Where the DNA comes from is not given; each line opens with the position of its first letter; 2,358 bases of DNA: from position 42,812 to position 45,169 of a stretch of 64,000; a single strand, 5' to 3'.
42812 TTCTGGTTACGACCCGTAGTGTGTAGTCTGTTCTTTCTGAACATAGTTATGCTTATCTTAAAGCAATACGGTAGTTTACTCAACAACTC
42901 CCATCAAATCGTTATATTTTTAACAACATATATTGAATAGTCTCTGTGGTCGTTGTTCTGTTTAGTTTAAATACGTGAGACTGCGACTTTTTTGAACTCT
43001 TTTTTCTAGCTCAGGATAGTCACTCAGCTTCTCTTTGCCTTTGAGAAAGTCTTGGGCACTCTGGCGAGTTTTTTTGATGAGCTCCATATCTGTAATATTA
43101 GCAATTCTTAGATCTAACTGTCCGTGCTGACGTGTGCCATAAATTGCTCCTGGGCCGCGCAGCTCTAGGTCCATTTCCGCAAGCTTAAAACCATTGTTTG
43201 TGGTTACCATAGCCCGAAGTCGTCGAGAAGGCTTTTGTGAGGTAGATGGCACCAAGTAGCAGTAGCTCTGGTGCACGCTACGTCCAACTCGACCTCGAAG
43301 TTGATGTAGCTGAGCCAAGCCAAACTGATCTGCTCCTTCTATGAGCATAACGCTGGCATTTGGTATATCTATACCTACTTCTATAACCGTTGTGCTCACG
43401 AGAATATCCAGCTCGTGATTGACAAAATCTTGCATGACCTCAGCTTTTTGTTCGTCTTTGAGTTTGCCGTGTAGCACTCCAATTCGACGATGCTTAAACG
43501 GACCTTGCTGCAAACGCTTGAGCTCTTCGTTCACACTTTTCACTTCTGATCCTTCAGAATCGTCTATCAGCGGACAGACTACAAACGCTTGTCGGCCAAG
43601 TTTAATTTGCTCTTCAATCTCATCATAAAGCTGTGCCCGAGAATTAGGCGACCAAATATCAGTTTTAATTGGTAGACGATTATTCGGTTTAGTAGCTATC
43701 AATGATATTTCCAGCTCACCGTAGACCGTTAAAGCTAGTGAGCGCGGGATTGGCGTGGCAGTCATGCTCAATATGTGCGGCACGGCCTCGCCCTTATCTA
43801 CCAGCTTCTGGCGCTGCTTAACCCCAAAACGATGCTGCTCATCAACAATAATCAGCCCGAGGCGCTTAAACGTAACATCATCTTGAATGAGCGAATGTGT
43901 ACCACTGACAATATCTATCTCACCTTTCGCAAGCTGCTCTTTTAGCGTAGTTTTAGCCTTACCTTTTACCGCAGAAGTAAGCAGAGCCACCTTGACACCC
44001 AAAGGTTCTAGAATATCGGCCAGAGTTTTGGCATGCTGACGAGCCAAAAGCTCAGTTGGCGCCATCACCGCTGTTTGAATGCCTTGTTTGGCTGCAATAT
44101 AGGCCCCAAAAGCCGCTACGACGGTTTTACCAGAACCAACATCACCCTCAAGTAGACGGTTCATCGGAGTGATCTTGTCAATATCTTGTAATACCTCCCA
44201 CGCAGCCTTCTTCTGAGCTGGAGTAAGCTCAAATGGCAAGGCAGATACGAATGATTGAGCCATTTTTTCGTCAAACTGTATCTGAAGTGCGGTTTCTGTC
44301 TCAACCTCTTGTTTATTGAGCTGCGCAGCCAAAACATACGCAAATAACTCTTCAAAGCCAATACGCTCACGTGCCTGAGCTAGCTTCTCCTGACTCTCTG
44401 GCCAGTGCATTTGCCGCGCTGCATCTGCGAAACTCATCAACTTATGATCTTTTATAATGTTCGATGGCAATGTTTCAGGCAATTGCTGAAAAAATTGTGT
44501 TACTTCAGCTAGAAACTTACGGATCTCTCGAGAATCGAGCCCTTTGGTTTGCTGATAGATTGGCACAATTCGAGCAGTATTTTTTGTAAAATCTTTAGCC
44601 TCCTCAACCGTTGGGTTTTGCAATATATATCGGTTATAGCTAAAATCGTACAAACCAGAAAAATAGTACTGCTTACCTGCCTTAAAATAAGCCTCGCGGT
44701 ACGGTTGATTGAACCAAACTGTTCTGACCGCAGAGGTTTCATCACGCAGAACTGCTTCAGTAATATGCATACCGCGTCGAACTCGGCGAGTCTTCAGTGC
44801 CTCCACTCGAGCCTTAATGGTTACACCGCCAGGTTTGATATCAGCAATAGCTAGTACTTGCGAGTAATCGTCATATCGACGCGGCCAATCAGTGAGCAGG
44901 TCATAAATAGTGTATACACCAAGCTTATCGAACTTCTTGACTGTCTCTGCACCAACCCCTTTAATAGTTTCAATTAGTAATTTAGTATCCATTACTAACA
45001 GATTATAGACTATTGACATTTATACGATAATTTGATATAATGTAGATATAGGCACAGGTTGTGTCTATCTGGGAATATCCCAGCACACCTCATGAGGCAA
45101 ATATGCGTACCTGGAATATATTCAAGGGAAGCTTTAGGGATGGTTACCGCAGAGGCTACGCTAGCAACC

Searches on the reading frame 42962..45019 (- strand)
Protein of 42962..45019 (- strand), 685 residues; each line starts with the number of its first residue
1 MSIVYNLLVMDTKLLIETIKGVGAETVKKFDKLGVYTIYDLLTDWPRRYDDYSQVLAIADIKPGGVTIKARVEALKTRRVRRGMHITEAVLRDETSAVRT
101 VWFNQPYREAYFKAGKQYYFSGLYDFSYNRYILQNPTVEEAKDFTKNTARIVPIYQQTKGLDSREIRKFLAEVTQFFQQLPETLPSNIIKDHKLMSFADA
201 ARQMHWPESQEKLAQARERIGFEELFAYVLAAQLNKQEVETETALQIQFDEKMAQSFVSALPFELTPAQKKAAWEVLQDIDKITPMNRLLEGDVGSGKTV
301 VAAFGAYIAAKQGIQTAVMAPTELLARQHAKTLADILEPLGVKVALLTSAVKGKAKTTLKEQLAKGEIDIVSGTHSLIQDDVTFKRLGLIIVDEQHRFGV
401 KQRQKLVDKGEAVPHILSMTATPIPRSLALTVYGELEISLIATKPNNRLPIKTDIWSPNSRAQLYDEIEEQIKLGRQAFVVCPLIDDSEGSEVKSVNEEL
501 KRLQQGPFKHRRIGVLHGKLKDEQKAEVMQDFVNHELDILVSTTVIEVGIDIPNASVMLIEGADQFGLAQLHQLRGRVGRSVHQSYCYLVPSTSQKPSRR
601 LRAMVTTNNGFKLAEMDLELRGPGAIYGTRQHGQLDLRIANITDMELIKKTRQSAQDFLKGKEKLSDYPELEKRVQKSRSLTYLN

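Call 11: search_protein_families(library=pfam, proteins=[window:42962-45019:-], max_evalue=0.1)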
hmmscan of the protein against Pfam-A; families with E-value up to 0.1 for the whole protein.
window:42962-45019:- (685 aa): 13 families
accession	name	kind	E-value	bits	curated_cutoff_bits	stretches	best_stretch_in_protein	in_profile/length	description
PF17191.10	RecG_wedge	-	7.5e-25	87.8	23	1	16-172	2-157/162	RecG wedge domain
PF00270.35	DEAD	-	2.5e-23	83.1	26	1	266-427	1-163/167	DEAD/DEAH box helicase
PF00271.37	Helicase_C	-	2e-20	73.5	23.5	1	465-581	7-109/110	Helicase conserved C-terminal domain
PF04851.21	ResIII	-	1.8e-12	47.9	22.5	1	263-423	2-162/164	Type III restriction enzyme, res subunit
PF19833.4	RecG_dom3_C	-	7.1e-12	45.6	26.8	1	607-672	1-70/87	ATP-dependent DNA helicase RecG, domain 3, C-terminal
PF07517.20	SecA_DEAD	-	4.5e-06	26.6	24.6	1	289-356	94-161/290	SecA DEAD-like domain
PF13604.12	AAA_30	-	0.0001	22.5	27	1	265-409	2-111/191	AAA domain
PF01336.31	tRNA_anti-codon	-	0.00013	22.2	27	1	66-139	1-73/75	OB-fold nucleic acid binding domain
PF22590.2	Cas3-like_C_2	-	0.00016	22.3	27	1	494-581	13-104/106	CRISPR-associated nuclease/helicase Cas3, C-terminal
PF22232.2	TraI_hel_assoc_N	-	0.0018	19.3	27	1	331-410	13-88/99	TraI helicase-associated ssDNA bd, N-terminal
PF02367.23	TsaE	-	0.011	16.2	26.6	0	288-330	24-63/128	Threonylcarbamoyl adenosine biosynthesis protein TsaE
PF10391.15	DNA_pol_lambd_f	-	0.025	14.8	29.8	0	17-45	4-33/51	Fingers domain of DNA polymerase lambda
PF13401.12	AAA_22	-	0.043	14.6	27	0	289-418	9-121/130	AAA domain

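Call 28: find_homologous_proteins(query=window:42962-45019:-, max_evalue=1e-50)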
Query window:42962-45019:- (685 aa): 8000 proteins with E <= 1e-50 among 8000 candidates; the best 120 are listed.
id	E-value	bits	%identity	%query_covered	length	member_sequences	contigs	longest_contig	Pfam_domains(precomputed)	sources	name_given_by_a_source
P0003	0.0e+0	1517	100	100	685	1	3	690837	PF07517.21,PF00270.36,PF17191.11,PF00271.38,PF19833.5,PF04851.22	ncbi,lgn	-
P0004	0.0e+0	1204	79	98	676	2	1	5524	PF00270.36,PF17191.11,PF00271.38,PF19833.5,PF04851.22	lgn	-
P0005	0.0e+0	1200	78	99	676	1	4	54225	PF07517.21,PF00270.36,PF13604.13,PF17191.11,PF00271.38,PF19833.5,PF04851.22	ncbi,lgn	-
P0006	0.0e+0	1196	77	100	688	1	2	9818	PF00270.36,PF17191.11,PF00271.38,PF19833.5,PF04851.22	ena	-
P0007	0.0e+0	1189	77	99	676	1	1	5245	PF00270.36,PF17191.11,PF00271.38,PF01336.32,PF19833.5,PF04851.22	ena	-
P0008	0.0e+0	1177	77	98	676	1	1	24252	PF00270.36,PF13604.13,PF17191.11,PF00271.38,PF22590.3,PF19833.5,PF04851.22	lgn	-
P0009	0.0e+0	1171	75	99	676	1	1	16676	PF00270.36,PF10391.16,PF17191.11,PF00271.38,PF22590.3,PF19833.5,PF04851.22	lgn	-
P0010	0.0e+0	1169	76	99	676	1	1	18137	PF07517.21,PF00270.36,PF17191.11,PF00271.38,PF19833.5,PF04851.22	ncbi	-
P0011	0.0e+0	1169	76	99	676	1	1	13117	PF07517.21,PF00270.36,PF17191.11,PF00271.38,PF01336.32,PF19833.5,PF04851.22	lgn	-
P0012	0.0e+0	1165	76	99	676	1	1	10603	PF07517.21,PF00270.36,PF00176.30,PF13604.13,PF17191.11,PF00271.38,PF01336.32,PF19833.5,PF04851.22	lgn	-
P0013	0.0e+0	1164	75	99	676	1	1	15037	PF07517.21,PF00270.36,PF13604.13,PF17191.11,PF00271.38,PF01336.32,PF19833.5,PF04851.22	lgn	-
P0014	0.0e+0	1163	75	98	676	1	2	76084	PF00270.36,PF13604.13,PF17191.11,PF00271.38,PF22590.3,PF19833.5,PF04851.22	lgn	-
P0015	0.0e+0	1162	75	99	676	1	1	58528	PF00270.36,PF17191.11,PF00271.38,PF19833.5,PF04851.22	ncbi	-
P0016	0.0e+0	1161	75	99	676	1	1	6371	PF00270.36,PF17191.11,PF00271.38,PF19833.5,PF04851.22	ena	-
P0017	0.0e+0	1161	75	99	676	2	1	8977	PF00270.36,PF17191.11,PF00271.38,PF19833.5,PF04851.22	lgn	-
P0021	0.0e+0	1160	76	98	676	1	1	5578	PF07517.21,PF00270.36,PF10391.16,PF13604.13,PF17191.11,PF00271.38,PF19833.5,PF04851.22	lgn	-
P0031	0.0e+0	1155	74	98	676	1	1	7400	PF00270.36,PF13604.13,PF17191.11,PF00271.38,PF19833.5,PF04851.22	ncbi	-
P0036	0.0e+0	1151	74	100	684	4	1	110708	PF00270.36,PF10391.16,PF17191.11,PF00271.38,PF19833.5,PF04851.22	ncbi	-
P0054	0.0e+0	1132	74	99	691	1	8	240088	PF00270.36,PF17191.11,PF00271.38,PF19833.5,PF04851.22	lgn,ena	-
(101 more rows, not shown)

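Call 29: find_encoding_contigs(protein=P0005, flank=7000, max_places=2)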
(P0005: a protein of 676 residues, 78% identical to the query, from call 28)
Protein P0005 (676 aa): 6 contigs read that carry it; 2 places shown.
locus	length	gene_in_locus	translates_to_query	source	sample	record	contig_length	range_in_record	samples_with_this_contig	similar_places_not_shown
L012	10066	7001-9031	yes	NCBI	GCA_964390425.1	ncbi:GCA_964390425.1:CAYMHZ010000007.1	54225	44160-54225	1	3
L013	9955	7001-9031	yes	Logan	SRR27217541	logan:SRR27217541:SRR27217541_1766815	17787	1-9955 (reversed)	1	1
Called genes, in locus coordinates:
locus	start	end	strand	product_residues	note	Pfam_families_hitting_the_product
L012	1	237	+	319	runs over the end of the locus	-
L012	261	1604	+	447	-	PF18073:Zn_ribbon_LapB, PF03796:DnaB_C (weak), PF06745:ATPase, PF13481:AAA_25, PF23442:DUF7125 (weak), PF13541:ChlI (weak)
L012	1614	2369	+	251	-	-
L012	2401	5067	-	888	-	PF00912:Transgly, PF00905:Transpeptidase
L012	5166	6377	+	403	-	PF00579:tRNA-synt_1b, PF22421:SYY_C-terminal (weak)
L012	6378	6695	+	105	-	-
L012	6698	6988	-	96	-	PF01329:Pterin_4a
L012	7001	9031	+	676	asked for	PF17191:RecG_wedge, PF04851:ResIII, PF00270:DEAD, PF13604:AAA_30 (faint), PF07517:SecA_DEAD (faint), PF00271:Helicase_C, PF19833:RecG_dom3_C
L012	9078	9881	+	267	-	-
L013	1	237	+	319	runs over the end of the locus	-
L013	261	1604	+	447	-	PF18073:Zn_ribbon_LapB, PF03796:DnaB_C (weak), PF06745:ATPase, PF13481:AAA_25, PF23442:DUF7125 (weak), PF13541:ChlI (weak)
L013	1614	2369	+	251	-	-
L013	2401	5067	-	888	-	PF00912:Transgly, PF00905:Transpeptidase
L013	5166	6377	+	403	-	PF00579:tRNA-synt_1b, PF22421:SYY_C-terminal (weak)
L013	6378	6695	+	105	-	-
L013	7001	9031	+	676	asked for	PF17191:RecG_wedge, PF04851:ResIII, PF00270:DEAD, PF13604:AAA_30 (faint), PF07517:SecA_DEAD (faint), PF00271:Helicase_C, PF19833:RecG_dom3_C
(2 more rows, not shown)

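Call 30: find_encoding_contigs(protein=P0036, flank=7000, max_places=2)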
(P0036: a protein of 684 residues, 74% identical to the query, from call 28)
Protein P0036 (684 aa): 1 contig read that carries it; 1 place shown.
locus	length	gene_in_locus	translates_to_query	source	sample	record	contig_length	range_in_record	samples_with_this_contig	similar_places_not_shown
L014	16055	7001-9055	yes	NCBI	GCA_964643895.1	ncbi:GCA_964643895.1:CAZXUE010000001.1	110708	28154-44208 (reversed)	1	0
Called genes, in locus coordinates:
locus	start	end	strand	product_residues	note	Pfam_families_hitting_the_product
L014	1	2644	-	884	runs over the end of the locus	PF00912:Transgly, PF00905:Transpeptidase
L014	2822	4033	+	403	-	PF00579:tRNA-synt_1b, PF01479:S4 (faint), PF22421:SYY_C-terminal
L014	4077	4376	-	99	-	PF01329:Pterin_4a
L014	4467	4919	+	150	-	PF01047:MarR, PF12802:MarR_2 (weak)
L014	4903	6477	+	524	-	PF07690:MFS_1, PF00083:Sugar_tr (weak)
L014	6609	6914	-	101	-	-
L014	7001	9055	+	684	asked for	PF10391:DNA_pol_lambd_f (faint), PF17191:RecG_wedge, PF00270:DEAD, PF04851:ResIII, PF00271:Helicase_C, PF19833:RecG_dom3_C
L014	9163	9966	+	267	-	-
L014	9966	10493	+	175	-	PF03602:Cons_hypoth95, PF01170:UPF0020 (weak), PF05175:MTS (weak), PF06325:PrmA, PF13847:Methyltransf_31 (weak)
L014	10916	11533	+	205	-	-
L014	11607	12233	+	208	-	PF00156:Pribosyltran (weak)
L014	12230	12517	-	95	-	-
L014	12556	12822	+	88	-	-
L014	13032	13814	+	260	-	-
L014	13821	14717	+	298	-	PF02016:Peptidase_S66, PF17676:Peptidase_S66C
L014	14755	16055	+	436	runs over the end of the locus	PF13393:tRNA-synt_His, PF00587:tRNA-synt_2b, PF03129:HGTP_anticodon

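Call 31: find_encoding_contigs(protein=P0014, flank=7000, max_places=2)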
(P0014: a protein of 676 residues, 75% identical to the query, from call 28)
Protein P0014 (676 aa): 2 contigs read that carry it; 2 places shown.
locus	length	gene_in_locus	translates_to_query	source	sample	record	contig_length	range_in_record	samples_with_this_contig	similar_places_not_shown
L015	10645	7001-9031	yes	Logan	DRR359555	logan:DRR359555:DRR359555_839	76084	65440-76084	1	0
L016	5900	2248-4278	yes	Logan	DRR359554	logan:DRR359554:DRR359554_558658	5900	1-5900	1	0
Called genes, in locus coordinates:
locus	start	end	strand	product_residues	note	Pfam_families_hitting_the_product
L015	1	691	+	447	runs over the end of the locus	PF18073:Zn_ribbon_LapB, PF03796:DnaB_C (weak), PF06745:ATPase, PF13481:AAA_25, PF23442:DUF7125 (weak), PF13541:ChlI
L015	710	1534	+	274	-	-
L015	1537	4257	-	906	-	PF00912:Transgly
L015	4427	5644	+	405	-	PF00579:tRNA-synt_1b, PF22421:SYY_C-terminal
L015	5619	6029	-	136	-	-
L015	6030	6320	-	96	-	PF01329:Pterin_4a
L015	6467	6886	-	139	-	-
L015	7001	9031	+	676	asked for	PF17191:RecG_wedge, PF22590:Cas3-like_C_2 (faint), PF04851:ResIII, PF00270:DEAD, PF13604:AAA_30 (faint), PF00271:Helicase_C, PF19833:RecG_dom3_C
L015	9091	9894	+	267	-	-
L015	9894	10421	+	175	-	PF03602:Cons_hypoth95, PF01170:UPF0020 (faint), PF06325:PrmA (weak)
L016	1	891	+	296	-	?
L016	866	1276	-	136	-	-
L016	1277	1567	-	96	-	PF01329:Pterin_4a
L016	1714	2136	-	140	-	-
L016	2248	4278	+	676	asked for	PF17191:RecG_wedge, PF22590:Cas3-like_C_2 (faint), PF04851:ResIII, PF00270:DEAD, PF13604:AAA_30 (faint), PF00271:Helicase_C, PF19833:RecG_dom3_C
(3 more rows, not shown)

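Call 40: find_encoding_contigs(protein=P0006, flank=5000, max_places=2)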
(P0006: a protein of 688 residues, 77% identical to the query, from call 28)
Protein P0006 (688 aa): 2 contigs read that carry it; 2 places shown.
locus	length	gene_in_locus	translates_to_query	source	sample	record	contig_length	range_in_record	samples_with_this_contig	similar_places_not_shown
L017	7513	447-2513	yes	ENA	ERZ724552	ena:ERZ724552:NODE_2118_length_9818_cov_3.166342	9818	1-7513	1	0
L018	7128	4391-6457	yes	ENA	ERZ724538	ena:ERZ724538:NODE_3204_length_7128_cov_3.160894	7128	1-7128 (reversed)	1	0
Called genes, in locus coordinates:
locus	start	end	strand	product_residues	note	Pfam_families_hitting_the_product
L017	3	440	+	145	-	?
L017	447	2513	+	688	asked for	PF17191:RecG_wedge, PF00270:DEAD, PF04851:ResIII, PF00271:Helicase_C, PF19833:RecG_dom3_C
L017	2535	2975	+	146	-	PF00293:NUDIX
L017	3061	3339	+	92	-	-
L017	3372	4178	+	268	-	-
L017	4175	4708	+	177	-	PF03602:Cons_hypoth95, PF05175:MTS (weak), PF01170:UPF0020 (faint), PF06325:PrmA (weak)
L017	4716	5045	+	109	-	-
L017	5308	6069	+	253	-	PF00215:OMPdecase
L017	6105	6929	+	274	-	-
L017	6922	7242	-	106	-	-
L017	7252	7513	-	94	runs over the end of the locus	-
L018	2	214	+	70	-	?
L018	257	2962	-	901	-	PF00912:Transgly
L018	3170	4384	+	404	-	PF00579:tRNA-synt_1b, PF22421:SYY_C-terminal, PF01479:S4 (weak)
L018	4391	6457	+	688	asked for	PF17191:RecG_wedge, PF00270:DEAD, PF04851:ResIII, PF00271:Helicase_C, PF19833:RecG_dom3_C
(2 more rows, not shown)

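Call 41: find_encoding_contigs(protein=P0008, flank=5000, max_places=2)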
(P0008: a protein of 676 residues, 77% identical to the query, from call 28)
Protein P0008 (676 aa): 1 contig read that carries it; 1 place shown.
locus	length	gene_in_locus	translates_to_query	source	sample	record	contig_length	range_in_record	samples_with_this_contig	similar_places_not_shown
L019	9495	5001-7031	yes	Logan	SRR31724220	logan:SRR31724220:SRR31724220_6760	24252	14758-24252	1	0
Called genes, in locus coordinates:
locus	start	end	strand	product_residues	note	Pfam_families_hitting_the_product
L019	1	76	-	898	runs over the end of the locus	PF00912:Transgly, PF00905:Transpeptidase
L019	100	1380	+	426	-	PF00579:tRNA-synt_1b, PF22421:SYY_C-terminal (weak), PF01479:S4 (weak)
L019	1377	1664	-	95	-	PF01329:Pterin_4a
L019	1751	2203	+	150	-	PF01047:MarR, PF12802:MarR_2 (weak)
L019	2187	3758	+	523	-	PF07690:MFS_1, PF00083:Sugar_tr (weak)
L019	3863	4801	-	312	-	-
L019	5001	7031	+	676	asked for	PF17191:RecG_wedge, PF04851:ResIII, PF00270:DEAD, PF13604:AAA_30 (faint), PF22590:Cas3-like_C_2 (faint), PF00271:Helicase_C, PF19833:RecG_dom3_C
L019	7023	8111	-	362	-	PF20990:DUF2207_C (weak)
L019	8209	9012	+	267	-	-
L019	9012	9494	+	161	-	?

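Call 42: find_encoding_contigs(protein=P0054, flank=5000, max_places=3)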
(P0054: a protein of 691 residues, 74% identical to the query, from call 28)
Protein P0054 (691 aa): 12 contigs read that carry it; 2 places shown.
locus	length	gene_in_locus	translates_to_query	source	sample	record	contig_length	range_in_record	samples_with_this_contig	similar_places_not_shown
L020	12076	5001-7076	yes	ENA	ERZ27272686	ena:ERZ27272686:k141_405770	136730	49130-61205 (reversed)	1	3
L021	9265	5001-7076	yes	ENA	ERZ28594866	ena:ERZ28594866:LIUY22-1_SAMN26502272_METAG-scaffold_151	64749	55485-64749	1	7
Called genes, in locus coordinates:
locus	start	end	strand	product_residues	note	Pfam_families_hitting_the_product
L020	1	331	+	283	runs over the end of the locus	-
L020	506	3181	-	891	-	PF00912:Transgly, PF00905:Transpeptidase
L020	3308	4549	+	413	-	PF00579:tRNA-synt_1b, PF22421:SYY_C-terminal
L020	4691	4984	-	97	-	PF01329:Pterin_4a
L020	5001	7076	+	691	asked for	PF17191:RecG_wedge, PF00270:DEAD, PF04851:ResIII, PF00271:Helicase_C, PF19833:RecG_dom3_C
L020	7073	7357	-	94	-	-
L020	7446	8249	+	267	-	-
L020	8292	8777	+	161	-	PF03602:Cons_hypoth95, PF06325:PrmA (weak)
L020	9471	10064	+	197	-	-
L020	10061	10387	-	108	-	-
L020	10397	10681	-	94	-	-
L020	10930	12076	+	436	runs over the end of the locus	PF13393:tRNA-synt_His, PF03129:HGTP_anticodon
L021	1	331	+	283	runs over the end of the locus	-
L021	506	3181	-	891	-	PF00912:Transgly, PF00905:Transpeptidase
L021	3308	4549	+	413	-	PF00579:tRNA-synt_1b, PF22421:SYY_C-terminal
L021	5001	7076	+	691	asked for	PF17191:RecG_wedge, PF00270:DEAD, PF04851:ResIII, PF00271:Helicase_C, PF19833:RecG_dom3_C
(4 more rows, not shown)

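Call 46: find_encoding_contigs(protein=P0004, flank=5000, max_places=3)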
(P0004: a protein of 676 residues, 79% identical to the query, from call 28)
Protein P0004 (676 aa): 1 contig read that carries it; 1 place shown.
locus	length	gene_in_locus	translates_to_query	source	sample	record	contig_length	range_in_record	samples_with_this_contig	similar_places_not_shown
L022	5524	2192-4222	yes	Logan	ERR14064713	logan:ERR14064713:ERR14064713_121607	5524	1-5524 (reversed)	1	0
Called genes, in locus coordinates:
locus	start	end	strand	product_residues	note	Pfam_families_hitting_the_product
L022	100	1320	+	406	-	PF00579:tRNA-synt_1b, PF22421:SYY_C-terminal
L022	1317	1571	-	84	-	PF01329:Pterin_4a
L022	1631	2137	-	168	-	-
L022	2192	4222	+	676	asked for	PF17191:RecG_wedge, PF04851:ResIII, PF00270:DEAD, PF00271:Helicase_C, PF19833:RecG_dom3_C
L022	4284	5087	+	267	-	-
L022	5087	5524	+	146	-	?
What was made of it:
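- The slot is empty, or differently filled, in close relatives (calls 29, 41, 42, 46).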

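Call 47: find_encoding_contigs(protein=P0031, flank=5000, max_places=3)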
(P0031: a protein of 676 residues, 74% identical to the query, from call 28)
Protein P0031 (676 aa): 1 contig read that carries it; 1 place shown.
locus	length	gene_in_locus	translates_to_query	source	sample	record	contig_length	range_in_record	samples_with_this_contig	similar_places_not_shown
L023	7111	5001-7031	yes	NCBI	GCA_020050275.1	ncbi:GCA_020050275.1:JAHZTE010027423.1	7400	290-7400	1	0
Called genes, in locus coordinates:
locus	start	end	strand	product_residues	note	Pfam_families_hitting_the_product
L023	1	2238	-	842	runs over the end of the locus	?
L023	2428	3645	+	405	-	PF00579:tRNA-synt_1b, PF22421:SYY_C-terminal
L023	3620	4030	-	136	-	-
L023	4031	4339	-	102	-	PF01329:Pterin_4a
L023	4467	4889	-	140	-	-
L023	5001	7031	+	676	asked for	PF17191:RecG_wedge, PF04851:ResIII, PF00270:DEAD, PF13604:AAA_30 (faint), PF00271:Helicase_C, PF19833:RecG_dom3_C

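Call 48: find_encoding_contigs(protein=P0021, flank=5000, max_places=3)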
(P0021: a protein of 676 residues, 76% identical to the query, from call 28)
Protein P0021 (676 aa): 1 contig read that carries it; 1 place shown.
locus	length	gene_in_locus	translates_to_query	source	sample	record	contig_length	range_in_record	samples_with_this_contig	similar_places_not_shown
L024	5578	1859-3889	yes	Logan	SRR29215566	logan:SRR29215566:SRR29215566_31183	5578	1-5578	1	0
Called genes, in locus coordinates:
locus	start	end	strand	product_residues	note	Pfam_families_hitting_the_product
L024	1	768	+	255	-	?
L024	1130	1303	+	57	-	-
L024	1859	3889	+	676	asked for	PF10391:DNA_pol_lambd_f (faint), PF17191:RecG_wedge, PF04851:ResIII, PF00270:DEAD, PF07517:SecA_DEAD (weak), PF13604:AAA_30 (faint), PF00271:Helicase_C, PF19833:RecG_dom3_C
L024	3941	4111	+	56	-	PF00293:NUDIX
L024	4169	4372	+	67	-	-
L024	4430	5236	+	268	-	-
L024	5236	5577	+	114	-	?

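Call 83: search_protein_families(library=padloc, proteins=[L015:6470-6886:-, L022:1634-2137:-, L019:3866-4801:-], max_evalue=0.1)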
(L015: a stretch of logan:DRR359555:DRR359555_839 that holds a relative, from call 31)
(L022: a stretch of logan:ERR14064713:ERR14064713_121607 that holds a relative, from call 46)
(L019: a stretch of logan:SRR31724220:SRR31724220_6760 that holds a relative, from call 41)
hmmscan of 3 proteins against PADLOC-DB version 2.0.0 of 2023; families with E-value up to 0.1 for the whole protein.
L015:6470-6886:- (139 aa): 0 families

L022:1634-2137:- (168 aa): 0 families

L019:3866-4801:- (312 aa): 0 families

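Call 84: search_protein_families(library=phrogs, proteins=[L015:6470-6886:-, L022:1634-2137:-, L019:3866-4801:-], max_evalue=0.1)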
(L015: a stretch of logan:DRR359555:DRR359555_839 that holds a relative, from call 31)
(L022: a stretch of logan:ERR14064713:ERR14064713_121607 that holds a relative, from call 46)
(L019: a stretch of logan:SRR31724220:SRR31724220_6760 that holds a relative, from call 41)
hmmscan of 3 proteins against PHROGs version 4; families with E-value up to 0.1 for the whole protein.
L015:6470-6886:- (139 aa): 0 families

L022:1634-2137:- (168 aa): 0 families

L019:3866-4801:- (312 aa): 0 families

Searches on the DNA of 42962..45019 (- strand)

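Call 85: search_rna_families(sources=[L024, L023, L014], threshold=evalue, max_evalue=5)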
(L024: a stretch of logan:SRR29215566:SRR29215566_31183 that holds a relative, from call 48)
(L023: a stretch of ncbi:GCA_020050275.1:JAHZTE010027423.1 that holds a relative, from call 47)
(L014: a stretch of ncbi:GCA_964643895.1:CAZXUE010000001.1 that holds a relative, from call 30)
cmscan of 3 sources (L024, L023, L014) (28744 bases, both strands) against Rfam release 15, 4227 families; matches with E-value up to 5: 6.
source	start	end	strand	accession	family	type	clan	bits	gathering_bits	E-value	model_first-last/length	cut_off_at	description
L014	10571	10652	+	RF00005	tRNA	Gene; tRNA;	CL00001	56.2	29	9e-10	1-71/71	no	tRNA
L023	5782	6008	-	RF02675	Ysr141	Gene; sRNA;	-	37.2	196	7.3e-07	1-255/255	no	Yersinia sRNA 141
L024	2054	2116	-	RF00367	mir-BHRF1-3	Gene; miRNA;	-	21.9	80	2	1-65/65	no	mir-BHRF1-3 microRNA precursor family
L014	7809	8075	-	RF02675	Ysr141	Gene; sRNA;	-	21.8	196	0.037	1-255/255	no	Yersinia sRNA 141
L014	5106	5139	-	RF02914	DUF805b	Cis-reg;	CL00115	19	35.6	0.44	1-35/35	no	DUF805b RNA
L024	2693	2801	-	RF02675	Ysr141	Gene; sRNA;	-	18.2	196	0.47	94-205/255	no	Yersinia sRNA 141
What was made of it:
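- On Any Rfam 15 family: L014, L023 and L024 at E<=5 give nothing overlapping the element (call 85).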
